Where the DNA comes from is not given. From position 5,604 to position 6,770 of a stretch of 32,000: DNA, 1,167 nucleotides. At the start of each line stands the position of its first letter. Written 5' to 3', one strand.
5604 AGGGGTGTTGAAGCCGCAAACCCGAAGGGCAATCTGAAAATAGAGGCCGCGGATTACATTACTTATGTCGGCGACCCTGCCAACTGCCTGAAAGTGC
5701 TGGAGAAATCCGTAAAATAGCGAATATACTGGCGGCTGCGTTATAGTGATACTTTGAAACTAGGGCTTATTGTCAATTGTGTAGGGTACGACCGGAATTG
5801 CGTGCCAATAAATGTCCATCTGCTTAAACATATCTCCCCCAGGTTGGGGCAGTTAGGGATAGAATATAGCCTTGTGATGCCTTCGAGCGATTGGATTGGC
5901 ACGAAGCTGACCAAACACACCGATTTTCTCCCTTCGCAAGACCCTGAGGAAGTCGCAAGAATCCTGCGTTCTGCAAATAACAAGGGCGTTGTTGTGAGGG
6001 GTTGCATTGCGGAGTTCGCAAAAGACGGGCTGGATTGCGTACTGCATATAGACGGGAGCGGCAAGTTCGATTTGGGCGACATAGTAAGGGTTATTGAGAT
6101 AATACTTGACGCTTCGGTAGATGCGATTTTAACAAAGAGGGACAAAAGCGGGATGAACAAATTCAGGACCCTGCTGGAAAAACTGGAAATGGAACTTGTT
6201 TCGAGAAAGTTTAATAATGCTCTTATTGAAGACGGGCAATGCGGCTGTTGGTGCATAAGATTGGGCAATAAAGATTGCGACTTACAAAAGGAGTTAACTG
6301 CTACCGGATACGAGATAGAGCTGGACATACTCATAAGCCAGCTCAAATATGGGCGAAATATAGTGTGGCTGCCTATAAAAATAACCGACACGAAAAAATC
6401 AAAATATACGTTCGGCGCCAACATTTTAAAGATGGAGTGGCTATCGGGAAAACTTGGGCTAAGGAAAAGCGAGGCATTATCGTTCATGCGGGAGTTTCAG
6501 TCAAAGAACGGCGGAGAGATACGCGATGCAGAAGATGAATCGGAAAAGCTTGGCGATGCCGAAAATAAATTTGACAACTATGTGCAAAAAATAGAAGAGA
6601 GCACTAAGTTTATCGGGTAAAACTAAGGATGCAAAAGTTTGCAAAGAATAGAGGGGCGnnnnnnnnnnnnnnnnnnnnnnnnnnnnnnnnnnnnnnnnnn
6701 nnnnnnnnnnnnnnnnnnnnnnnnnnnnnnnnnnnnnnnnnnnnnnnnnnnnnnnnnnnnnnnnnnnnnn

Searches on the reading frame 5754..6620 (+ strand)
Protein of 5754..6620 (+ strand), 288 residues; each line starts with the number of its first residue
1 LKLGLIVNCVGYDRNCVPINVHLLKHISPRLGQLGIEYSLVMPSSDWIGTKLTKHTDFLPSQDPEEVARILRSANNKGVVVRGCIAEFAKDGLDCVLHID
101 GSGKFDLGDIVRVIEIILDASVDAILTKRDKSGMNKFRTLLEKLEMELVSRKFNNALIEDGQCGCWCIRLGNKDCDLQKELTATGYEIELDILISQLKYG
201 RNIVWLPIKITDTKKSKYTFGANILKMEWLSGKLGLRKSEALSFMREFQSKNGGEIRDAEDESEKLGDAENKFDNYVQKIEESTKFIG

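Call 10: search_protein_families(library=pfam, proteins=[window:5754-6620:+], max_evalue=0.01)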
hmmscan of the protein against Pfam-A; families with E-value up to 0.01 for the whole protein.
window:5754-6620:+ (288 aa): 0 families

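Call 33: search_protein_families(library=padloc, proteins=[window:5754-6620:+], max_evalue=0.01)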
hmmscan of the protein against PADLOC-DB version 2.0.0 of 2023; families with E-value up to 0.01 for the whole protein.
window:5754-6620:+ (288 aa): 0 families

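Call 34: search_protein_families(library=ncbifam, proteins=[window:5754-6620:+], max_evalue=0.01)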
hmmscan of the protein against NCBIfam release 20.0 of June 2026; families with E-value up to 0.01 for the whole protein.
window:5754-6620:+ (288 aa): 1 family
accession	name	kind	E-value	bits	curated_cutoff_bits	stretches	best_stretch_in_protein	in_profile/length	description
TIGR04182.1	glyco_TIGR04182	equivalog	0.0025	17.2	325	1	69-213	51-193/293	S-layer glycoprotein N-glycosyltransferase AglJ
